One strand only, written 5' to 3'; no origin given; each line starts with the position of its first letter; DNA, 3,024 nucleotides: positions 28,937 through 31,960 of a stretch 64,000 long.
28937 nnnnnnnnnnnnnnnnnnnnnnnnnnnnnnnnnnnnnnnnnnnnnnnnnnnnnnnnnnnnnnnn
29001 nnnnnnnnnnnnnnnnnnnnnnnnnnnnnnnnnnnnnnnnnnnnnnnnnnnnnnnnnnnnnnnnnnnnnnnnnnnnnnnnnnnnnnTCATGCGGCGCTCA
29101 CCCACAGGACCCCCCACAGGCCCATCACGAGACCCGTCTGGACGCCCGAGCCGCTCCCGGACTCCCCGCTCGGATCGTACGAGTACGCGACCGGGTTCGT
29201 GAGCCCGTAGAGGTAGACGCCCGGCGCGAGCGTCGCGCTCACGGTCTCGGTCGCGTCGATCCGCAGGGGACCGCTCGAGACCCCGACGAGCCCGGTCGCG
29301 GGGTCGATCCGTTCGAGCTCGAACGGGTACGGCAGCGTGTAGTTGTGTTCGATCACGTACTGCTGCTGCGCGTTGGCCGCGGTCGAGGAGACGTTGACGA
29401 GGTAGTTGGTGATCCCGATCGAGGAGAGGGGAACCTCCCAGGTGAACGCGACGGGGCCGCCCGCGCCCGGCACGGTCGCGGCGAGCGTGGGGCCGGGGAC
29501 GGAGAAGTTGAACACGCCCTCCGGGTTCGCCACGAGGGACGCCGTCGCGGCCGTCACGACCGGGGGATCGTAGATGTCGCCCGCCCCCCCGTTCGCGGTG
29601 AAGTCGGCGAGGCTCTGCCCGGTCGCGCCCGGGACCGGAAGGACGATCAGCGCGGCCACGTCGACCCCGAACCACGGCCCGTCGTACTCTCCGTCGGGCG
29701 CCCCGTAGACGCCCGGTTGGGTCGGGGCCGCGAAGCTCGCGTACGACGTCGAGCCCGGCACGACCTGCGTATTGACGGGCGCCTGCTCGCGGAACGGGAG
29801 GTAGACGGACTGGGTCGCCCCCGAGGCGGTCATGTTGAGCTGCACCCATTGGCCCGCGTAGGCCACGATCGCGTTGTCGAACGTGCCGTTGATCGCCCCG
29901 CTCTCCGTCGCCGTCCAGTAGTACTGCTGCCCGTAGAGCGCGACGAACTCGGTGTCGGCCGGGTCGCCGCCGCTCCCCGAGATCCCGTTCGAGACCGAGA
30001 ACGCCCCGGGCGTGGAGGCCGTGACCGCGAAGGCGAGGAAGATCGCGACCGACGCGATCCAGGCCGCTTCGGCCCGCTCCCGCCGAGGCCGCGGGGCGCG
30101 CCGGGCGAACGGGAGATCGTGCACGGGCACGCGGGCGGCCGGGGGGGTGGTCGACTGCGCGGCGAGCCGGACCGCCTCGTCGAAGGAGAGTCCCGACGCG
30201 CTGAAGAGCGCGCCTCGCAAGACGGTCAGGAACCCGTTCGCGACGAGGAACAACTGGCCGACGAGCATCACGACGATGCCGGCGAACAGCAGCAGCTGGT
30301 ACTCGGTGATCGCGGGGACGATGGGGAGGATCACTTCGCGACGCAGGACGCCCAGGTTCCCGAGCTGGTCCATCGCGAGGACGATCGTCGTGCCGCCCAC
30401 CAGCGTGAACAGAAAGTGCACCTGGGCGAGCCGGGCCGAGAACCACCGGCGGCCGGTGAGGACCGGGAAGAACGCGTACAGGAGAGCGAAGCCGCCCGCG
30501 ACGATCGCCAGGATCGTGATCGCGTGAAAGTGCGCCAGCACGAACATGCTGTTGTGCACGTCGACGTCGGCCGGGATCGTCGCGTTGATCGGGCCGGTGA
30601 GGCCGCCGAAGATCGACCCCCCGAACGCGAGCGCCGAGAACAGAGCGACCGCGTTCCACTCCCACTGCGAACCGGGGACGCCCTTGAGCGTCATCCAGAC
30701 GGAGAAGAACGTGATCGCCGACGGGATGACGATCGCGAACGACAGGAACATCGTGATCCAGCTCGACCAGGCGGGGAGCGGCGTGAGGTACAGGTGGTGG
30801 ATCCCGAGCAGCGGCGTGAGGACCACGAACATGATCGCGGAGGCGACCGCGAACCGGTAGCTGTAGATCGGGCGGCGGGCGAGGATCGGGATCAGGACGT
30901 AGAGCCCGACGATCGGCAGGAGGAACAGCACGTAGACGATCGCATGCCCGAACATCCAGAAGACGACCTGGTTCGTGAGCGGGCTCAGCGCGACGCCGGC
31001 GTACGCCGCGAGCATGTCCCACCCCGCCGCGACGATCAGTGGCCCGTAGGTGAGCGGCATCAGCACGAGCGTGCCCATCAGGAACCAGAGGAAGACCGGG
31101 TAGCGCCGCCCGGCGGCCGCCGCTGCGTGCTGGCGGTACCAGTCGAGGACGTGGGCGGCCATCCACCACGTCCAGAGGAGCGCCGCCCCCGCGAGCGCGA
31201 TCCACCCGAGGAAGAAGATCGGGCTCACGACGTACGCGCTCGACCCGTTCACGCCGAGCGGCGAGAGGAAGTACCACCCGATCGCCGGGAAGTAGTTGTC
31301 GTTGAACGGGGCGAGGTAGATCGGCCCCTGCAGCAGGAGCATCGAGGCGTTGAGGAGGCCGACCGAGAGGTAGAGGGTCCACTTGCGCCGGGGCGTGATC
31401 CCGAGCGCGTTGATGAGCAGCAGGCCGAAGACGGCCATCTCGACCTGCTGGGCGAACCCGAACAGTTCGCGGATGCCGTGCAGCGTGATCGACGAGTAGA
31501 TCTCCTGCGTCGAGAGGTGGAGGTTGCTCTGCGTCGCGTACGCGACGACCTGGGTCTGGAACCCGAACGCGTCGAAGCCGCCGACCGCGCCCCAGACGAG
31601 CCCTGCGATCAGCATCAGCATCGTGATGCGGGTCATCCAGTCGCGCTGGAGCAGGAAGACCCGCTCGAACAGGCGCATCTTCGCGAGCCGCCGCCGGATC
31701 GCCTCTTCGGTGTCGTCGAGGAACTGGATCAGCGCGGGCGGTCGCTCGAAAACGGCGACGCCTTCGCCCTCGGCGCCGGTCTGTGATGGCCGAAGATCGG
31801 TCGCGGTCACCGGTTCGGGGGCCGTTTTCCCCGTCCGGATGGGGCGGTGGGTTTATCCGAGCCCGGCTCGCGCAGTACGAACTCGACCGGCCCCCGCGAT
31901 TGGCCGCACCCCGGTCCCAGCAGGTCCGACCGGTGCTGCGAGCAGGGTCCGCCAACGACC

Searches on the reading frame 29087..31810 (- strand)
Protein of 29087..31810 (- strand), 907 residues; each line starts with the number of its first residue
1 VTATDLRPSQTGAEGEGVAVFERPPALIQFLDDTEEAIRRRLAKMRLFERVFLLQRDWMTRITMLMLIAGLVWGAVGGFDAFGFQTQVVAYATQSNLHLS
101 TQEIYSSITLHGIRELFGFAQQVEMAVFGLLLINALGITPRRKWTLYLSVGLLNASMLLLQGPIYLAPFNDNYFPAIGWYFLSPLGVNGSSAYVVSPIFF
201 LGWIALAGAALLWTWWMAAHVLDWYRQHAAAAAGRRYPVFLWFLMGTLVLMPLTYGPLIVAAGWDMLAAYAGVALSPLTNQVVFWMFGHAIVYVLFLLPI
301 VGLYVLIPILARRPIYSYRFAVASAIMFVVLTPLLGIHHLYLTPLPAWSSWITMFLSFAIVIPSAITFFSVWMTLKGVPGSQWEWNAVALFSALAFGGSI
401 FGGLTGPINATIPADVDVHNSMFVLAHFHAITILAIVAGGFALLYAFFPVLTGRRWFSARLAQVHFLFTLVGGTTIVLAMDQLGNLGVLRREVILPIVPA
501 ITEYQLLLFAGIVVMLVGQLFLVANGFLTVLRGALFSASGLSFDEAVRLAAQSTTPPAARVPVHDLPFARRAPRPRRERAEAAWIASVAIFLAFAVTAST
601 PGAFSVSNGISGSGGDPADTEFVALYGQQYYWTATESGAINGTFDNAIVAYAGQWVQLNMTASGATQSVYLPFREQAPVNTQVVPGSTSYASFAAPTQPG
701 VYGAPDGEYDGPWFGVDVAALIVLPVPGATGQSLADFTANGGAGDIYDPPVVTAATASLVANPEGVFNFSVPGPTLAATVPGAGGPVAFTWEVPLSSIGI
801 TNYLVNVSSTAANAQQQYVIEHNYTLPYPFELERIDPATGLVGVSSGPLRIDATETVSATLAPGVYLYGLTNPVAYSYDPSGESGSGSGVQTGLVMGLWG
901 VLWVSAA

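Call 8: search_protein_families(library=pfam, proteins=[window:29087-31810:-])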
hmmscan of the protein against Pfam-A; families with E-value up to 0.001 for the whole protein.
window:29087-31810:- (907 aa): 1 family
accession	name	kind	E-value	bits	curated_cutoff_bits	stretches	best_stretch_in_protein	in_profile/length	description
PF00115.25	COX1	-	3.5e-67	227.6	34.8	1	61-511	1-433/436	Cytochrome C and Quinol oxidase polypeptide I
